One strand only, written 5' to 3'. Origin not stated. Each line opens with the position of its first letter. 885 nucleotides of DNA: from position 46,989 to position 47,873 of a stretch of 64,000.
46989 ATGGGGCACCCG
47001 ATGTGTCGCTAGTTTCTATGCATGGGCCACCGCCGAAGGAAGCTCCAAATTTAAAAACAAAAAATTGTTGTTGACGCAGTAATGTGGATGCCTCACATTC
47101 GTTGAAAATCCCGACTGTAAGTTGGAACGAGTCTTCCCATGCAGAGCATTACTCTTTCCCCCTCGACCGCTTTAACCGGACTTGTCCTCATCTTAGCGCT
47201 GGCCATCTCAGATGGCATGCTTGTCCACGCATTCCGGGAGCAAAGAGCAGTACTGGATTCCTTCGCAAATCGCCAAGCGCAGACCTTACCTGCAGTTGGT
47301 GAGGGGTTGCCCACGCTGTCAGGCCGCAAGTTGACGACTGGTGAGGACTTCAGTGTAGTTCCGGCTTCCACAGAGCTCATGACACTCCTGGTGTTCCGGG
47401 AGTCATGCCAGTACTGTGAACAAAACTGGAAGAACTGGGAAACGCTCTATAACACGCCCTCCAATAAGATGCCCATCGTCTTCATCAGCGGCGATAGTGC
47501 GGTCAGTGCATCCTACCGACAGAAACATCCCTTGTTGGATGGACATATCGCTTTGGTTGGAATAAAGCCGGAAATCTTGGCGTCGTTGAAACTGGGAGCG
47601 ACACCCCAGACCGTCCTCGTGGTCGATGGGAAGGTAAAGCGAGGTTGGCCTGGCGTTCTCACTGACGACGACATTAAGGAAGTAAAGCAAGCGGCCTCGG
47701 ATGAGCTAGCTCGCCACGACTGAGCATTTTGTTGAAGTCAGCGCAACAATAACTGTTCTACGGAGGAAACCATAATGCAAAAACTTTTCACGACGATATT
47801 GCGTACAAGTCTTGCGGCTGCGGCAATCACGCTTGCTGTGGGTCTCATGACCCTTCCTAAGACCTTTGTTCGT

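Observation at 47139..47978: Two-gene unit: membrane-anchored CxxC thioredoxin-fold protein plus a secreted 30-aa, 8-cysteine peptide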

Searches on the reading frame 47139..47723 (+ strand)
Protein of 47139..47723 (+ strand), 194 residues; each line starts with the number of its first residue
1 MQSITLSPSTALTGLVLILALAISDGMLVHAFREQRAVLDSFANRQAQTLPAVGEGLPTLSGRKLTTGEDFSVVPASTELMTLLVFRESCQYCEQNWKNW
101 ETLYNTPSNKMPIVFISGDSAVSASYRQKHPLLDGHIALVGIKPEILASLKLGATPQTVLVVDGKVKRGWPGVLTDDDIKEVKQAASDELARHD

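Call 3: search_protein_families(library=pfam, proteins=[window:47139-47723:+], max_evalue=1)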
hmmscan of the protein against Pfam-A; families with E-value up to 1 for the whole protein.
window:47139-47723:+ (194 aa): 1 family
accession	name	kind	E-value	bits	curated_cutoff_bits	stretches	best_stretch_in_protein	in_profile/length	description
PF13192.12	Thioredoxin_3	-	0.0042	17.5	24.8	0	81-107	1-27/76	Thioredoxin domain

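Call 4: search_protein_families(library=ncbifam, proteins=[window:47139-47723:+], max_evalue=1)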
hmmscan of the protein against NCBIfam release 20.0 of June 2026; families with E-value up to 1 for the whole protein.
window:47139-47723:+ (194 aa): 0 families

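Call 7: find_homologous_proteins(query=window:47139-47720:+, max_evalue=0.001)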
Query window:47139-47720:+ (194 aa): 7 proteins with E <= 0.001 among 632 candidates.
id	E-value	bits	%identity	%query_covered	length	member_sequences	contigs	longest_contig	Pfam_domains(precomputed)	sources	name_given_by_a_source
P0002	5.4e-122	422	100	100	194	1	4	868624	-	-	-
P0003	6.5e-80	285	69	93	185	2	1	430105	-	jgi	jgi:hypothetical protein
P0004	1.8e-73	264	62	99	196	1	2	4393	-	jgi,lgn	jgi:hypothetical protein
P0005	3.0e-71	257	61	97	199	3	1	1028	-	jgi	jgi:hypothetical protein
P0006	1.0e-50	190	47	96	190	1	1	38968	-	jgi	jgi:hypothetical protein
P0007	7.8e-49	184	47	97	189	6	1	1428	-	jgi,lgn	jgi:hypothetical protein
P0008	3.6e-47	179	46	97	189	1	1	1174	-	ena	-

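Call 8: find_encoding_contigs(protein=P0003, flank=5000, max_places=3)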
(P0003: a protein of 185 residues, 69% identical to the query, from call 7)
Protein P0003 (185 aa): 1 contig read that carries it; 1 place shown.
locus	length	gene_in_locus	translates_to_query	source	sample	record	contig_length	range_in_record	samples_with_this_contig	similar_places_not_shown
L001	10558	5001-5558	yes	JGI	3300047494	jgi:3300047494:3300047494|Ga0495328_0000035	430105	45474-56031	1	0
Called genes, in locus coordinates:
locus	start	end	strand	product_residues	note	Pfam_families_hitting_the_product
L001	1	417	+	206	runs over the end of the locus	-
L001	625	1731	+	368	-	PF09511:RNA_lig_T4_1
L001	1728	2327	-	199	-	PF21176:RecR_HhH, PF02132:RecR_ZnF (weak), PF13662:Toprim_4, PF01751:Toprim, PF21175:RecR_C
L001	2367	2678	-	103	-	-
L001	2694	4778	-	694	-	PF05496:RuvB_N (faint), PF13177:DNA_pol3_delta2, PF13191:AAA_16 (weak), PF00004:AAA, PF13401:AAA_22 (faint), PF22608:DNAX_ATPase_lid, PF12169:DNA_pol3_gamma3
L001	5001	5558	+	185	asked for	-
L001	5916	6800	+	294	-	PF12543:DUF3738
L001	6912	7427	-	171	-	PF00856:SET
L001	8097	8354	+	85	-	PF13428:TPR_14 (faint), PF13431:TPR_17 (faint), PF13414:TPR_11 (faint), PF00515:TPR_1, PF07719:TPR_2, PF13181:TPR_8 (weak)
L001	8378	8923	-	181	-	-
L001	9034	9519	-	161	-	PF03918:CcmH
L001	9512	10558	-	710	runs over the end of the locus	PF01578:Cytochrom_C_asm, PF16327:CcmF_C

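Call 9: find_encoding_contigs(protein=P0004, flank=5000, max_places=3)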
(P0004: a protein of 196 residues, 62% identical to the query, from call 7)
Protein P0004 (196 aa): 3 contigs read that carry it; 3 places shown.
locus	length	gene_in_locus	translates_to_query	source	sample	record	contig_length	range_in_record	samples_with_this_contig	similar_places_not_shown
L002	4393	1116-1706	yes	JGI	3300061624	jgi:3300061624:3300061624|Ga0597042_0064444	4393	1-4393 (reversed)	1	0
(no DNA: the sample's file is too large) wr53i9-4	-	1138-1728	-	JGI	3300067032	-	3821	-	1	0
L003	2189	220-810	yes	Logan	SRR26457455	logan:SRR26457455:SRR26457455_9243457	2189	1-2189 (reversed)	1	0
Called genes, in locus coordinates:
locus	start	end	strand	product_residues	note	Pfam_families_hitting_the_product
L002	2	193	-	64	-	?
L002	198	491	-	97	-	PF05016:ParE_toxin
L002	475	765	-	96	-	PF02604:PhdYeFM_antitox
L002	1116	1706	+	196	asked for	-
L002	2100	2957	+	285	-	PF12543:DUF3738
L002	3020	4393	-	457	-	?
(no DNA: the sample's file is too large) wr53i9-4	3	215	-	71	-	?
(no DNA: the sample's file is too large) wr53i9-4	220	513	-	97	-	PF05016:ParE_toxin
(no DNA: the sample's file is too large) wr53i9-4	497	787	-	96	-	PF02604:PhdYeFM_antitox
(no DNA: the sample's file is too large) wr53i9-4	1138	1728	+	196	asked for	-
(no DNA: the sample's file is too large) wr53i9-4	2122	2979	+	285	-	PF12543:DUF3738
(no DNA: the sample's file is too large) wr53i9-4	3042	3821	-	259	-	?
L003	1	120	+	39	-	?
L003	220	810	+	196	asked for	-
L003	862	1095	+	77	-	-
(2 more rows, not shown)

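Call 10: find_encoding_contigs(protein=P0006, flank=5000, max_places=3)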
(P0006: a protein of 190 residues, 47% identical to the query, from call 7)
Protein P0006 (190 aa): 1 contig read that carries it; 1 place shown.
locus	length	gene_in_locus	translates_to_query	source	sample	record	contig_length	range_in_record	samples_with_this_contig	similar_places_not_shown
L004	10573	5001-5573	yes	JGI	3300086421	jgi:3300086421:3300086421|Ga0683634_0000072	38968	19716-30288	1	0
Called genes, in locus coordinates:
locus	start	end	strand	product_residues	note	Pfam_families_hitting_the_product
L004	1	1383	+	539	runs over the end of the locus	PF00732:GMC_oxred_N, PF00890:FAD_binding_2 (faint), PF01266:DAO (weak), PF05199:GMC_oxred_C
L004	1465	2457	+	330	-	PF00107:ADH_zinc_N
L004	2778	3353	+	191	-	PF13340:DUF4096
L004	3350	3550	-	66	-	-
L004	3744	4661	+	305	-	PF12543:DUF3738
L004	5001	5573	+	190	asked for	-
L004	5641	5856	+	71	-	-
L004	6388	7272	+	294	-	PF05096:Glu_cyclase_2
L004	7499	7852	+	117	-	-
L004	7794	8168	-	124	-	-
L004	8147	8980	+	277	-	PF08722:Tn7_TnsA-like_N, PF08721:Tn7_Tnp_TnsA_C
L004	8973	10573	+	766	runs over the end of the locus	-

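Call 16: find_encoding_contigs(protein=P0007, flank=5000, max_places=6)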
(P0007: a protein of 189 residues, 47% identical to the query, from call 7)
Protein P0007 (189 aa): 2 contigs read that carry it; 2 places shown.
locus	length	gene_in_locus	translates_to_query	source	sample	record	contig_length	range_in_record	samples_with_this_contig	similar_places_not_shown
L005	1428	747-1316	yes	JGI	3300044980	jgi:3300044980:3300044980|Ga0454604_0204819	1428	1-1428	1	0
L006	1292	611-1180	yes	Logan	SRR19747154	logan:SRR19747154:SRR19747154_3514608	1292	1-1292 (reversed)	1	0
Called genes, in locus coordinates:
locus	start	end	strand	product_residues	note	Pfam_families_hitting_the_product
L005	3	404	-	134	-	?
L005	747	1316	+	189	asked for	-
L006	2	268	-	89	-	?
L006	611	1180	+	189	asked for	-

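Call 17: find_encoding_contigs(protein=P0008, flank=5000, max_places=4)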
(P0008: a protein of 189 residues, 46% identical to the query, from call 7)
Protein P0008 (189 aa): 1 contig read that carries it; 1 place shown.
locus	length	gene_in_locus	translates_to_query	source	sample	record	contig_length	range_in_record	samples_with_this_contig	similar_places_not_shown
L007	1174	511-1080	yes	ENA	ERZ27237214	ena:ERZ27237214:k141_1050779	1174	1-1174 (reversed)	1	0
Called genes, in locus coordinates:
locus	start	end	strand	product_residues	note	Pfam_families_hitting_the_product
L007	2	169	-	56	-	?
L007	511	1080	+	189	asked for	-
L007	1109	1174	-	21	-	?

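Call 18: find_encoding_contigs(protein=P0005, flank=5000, max_places=4)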
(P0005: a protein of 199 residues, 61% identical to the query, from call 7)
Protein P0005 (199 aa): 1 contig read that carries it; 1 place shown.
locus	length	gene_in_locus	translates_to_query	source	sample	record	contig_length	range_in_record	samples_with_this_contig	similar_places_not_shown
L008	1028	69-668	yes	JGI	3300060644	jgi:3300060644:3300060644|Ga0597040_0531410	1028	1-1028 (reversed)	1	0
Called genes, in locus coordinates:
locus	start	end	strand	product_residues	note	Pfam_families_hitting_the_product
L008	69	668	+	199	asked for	-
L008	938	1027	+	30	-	?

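Call 22: find_related_loci(query=A1, collection=genome_contigs, flank=6000)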
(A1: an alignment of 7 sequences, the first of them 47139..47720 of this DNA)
Query A1 (194 aa) in genome_contigs; peptide patterns used: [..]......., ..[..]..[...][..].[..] (x = any residue, [..] = any of these).
109 stretches matched a pattern, but none encodes a relative of the query by tblastn (E <= 1e-3).

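Call 23: find_related_loci(query=A1, collection=metagenome_contigs, flank=6000)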
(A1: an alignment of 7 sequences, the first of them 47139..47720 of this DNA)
Query A1 (194 aa) in metagenome_contigs; peptide patterns used: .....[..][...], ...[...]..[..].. (x = any residue, [..] = any of these).
600 stretches matched a pattern (row limit reached: there are more); 1 encode a relative of the query (tblastn E <= 1e-3); 1 distinct loci.
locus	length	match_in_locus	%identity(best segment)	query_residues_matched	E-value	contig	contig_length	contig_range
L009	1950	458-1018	39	1-187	1e-48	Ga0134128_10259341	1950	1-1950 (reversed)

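Call 34: search_solved_structures(query=A1, max_evalue=1, show_alignments=2)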
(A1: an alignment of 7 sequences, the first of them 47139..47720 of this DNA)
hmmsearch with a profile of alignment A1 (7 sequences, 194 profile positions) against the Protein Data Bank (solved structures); distinct sequences matched with E-value up to 1: 3.
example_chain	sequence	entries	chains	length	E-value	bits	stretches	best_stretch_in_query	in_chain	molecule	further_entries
2l6c_A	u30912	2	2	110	0.27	14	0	143-185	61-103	Thioredoxin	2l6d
2fgx_A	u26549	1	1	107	0.28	13.9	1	83-133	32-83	putative thioredoxin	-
4ql5_A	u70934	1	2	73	0.33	13.7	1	129-179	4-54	Translation initiation factor IF-1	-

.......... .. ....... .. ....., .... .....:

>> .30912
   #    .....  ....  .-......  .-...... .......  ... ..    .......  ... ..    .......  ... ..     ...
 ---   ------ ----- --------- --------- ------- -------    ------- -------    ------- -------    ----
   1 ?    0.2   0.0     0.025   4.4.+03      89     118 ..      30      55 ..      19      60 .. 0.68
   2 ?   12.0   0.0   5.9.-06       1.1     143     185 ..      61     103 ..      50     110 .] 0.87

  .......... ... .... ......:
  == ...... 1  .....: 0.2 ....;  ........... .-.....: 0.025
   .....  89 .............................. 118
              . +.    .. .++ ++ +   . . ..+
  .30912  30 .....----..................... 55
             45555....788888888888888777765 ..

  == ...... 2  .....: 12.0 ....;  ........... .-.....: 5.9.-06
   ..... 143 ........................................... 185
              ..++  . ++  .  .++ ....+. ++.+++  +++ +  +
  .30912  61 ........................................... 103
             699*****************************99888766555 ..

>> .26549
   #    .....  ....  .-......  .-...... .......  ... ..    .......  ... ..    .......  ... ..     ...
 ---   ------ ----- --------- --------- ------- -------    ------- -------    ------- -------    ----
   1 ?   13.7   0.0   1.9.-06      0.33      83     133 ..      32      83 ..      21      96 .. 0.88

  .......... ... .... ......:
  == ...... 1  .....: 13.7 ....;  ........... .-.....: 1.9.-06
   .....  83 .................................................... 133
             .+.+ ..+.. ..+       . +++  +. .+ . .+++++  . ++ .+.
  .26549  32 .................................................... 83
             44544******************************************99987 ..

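Call 45: predict_structure(alignment_id=A1)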
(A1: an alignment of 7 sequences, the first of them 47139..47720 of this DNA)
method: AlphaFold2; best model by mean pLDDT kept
length: 194 residues; sequences in the alignment: 7
mean_pLDDT: 50.4   pTM: 0.45
mean pLDDT of the five models: 50.4, 40.4, 39.0, 38.5, 37.8
residues with pLDDT >= 90: 0; 70-90: 10; 50-70: 67; < 50: 117
segments of 3 or more residues with pLDDT < 50: 1-7, 10-36, 38-48, 58-77, 87-90, 106-123, 125-127, 129-154
pLDDT, mean of each block of 10 residues (from residue 1): 41 40 42 47 48 56 37 47 54 58 50 45 48 39 41 57 67 67 69 60
secondary structure, 60 per line:
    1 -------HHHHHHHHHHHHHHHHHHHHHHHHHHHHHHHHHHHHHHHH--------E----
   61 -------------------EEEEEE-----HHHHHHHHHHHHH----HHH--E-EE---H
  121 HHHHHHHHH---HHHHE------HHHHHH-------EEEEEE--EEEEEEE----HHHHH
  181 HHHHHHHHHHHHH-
elements in order: H8-47 E80-85 H91-103 H120-129 H133-136 H144-149 E157-162 E165-171 H176-193

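Call 49: fold_search(model_id=the predicted structure, library=pdb)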
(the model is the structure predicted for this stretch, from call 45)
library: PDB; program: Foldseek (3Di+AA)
matches with E <= 10: 995; with E <= 0.001: 33
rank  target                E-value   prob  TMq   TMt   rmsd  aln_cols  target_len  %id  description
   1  1kng                  2.5e-05  1.00  0.43  0.55   6.5       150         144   18  Crystal structure of CcmG reducing oxidoreductase at 1.14 A (released 2002-07-17)
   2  8t4c_A                8.1e-05  1.00  0.43  0.54   6.6       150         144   19  Membrane-associated thioredoxin oxidoreductase FetE from Campylobacter jejuni (released 2023-08-09)
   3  9a4d_B                8.7e-05  1.00  0.46  0.55   5.3       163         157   15  Integrative model of ACKA-BCP by crosslinking MS and deep learning (released 2024-09-18)
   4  3ia1_A                1.4e-04  1.00  0.45  0.57   4.9       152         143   17  Crystal structure of thio-disulfide isomerase from Thermus thermophilus (released 2009-07-21)
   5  1su9_A                1.8e-04  1.00  0.40  0.53   4.8       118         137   18  Reduced structure of the soluble domain of ResA (released 2004-05-11)
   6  8t4c_B                1.8e-04  1.00  0.39  0.50   6.5       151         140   22  Membrane-associated thioredoxin oxidoreductase FetE from Campylobacter jejuni (released 2023-08-09)
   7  4nmu_A                1.9e-04  1.00  0.43  0.54   6.4       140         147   17  Crystal Structure of Thiol-disulfide Oxidoreductase from Bacillus str. 'Ames Ancestor' (released 2013-12-18)
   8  3drn_B                2.2e-04  1.00  0.44  0.54   6.0       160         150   12  The crystal structure of Bcp1 from Sulfolobus Sulfataricus (released 2009-04-14)
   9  2a4v                  2.3e-04  1.00  0.49  0.58   5.7       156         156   15  Crystal Structure of a truncated mutant of yeast nuclear thiol peroxidase (released 2006-03-14)
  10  1su9_B                2.5e-04  1.00  0.39  0.52   4.9       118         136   18  Reduced structure of the soluble domain of ResA (released 2004-05-11)
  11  3hdc                  2.7e-04  1.00  0.41  0.51   6.9       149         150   15  The crystal structure of thioredoxin protein from Geobacter metallireducens (released 2009-05-26)
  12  3drn_A                3.0e-04  1.00  0.42  0.51   6.5       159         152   12  The crystal structure of Bcp1 from Sulfolobus Sulfataricus (released 2009-04-14)
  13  1st9_A                4.0e-04  1.00  0.42  0.56   4.3       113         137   18  Crystal Structure of a Soluble Domain of ResA in the Oxidised Form (released 2004-05-11)
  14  2h19_A                4.0e-04  1.00  0.39  0.52   7.4       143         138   16  Crystal Structure of ResA Cys77Ala Variant (released 2006-09-19)
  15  5iiz                  4.5e-04  1.00  0.39  0.46   5.1       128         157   16  Xanthomonas campestris Peroxiredoxin Q - Structure F0 (released 2016-09-21)
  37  4txv_A                1.1e-03  1.00  0.38  0.41   4.7       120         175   16  Crystal structure of the mixed disulfide intermediate between thioredoxin-like TlpAs(C110S) and subunit II of cytochro (released 2014-10-01)
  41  4txo_G                1.4e-03  0.99  0.38  0.40   6.7       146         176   15  Crystal structure of the mixed disulfide complex of thioredoxin-like TlpAs(C110S) and copper chaperone ScoIs(C74S) (released 2014-10-01)
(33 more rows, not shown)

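Call 82: search_protein_families(library=pfam, proteins=[L004:6388-7272:+], max_evalue=0.001)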
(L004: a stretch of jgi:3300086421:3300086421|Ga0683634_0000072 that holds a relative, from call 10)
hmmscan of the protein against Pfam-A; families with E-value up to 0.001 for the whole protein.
L004:6388-7272:+ (294 aa): 1 family
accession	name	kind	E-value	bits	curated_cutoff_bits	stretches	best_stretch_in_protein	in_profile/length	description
PF05096.18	Glu_cyclase_2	-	3e-88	295.9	22.3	1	52-282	19-249/249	Glutamine cyclotransferase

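Call 88: search_protein_families(library=pfam, alignment_id=A7, max_evalue=1)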
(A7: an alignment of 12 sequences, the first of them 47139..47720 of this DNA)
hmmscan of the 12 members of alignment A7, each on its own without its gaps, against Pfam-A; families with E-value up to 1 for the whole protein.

A. member 1, window:47139-47720:+ (194 aa): 1 family
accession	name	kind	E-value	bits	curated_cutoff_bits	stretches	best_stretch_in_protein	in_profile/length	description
PF13192.12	Thioredoxin_3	-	0.0042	17.5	24.8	0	81-107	1-27/76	Thioredoxin domain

B. families by the number of members that match (of 12 scanned): 8 families
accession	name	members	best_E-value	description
PF13192.12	Thioredoxin_3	5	0.0042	Thioredoxin domain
PF13098.12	Thioredoxin_2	3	0.027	Thioredoxin-like domain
PF13728.12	TraF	3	0.07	F plasmid transfer operon protein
PF13459.11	Fer4_15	2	0.002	4Fe-4S single cluster domain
PF16308.10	DUF4950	1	0.056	Domain of unknown function (DUF4950)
PF09764.15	Nt_Gln_amidase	1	0.15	N-terminal glutamine amidase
PF05768.20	Glrx-like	1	0.18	Glutaredoxin-like domain (DUF836)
PF08534.16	Redoxin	1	0.19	Redoxin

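Call 89: search_solved_structures(query=A7, max_evalue=5, show_alignments=0)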
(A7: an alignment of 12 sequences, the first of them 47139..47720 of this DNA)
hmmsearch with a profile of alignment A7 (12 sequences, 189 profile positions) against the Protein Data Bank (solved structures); distinct sequences matched with E-value up to 5: 5.
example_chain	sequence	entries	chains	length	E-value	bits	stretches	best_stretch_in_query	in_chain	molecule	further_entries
8t4c_A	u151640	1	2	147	0.033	16.8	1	68-171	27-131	Thioredoxin oxidoreductase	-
2l6c_A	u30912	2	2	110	0.098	15.3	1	142-184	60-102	Thioredoxin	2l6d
4ql5_A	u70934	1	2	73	0.34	13.5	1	129-179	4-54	Translation initiation factor IF-1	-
2h0h_A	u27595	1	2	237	0.78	12.3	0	77-116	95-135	Thiol:disulfide interchange protein dsbG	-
2fgx_A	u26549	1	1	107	0.92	12.1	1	83-133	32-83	putative thioredoxin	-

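Call 95: find_related_loci(query=A7, collection=viral_contigs, flank=5000)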
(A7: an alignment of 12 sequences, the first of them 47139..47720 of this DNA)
Query A7 (194 aa) in viral_contigs; peptide patterns used: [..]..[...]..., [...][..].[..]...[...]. (x = any residue, [..] = any of these).
10 stretches matched a pattern, but none encodes a relative of the query by tblastn (E <= 1e-3).

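Call 96: search_dna_similar(query=window:47139-47720:+, collection=plasmids, mode=protein, max_evalue=0.001, max_rows=10)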
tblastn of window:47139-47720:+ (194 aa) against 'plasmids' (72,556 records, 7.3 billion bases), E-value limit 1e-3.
No match.
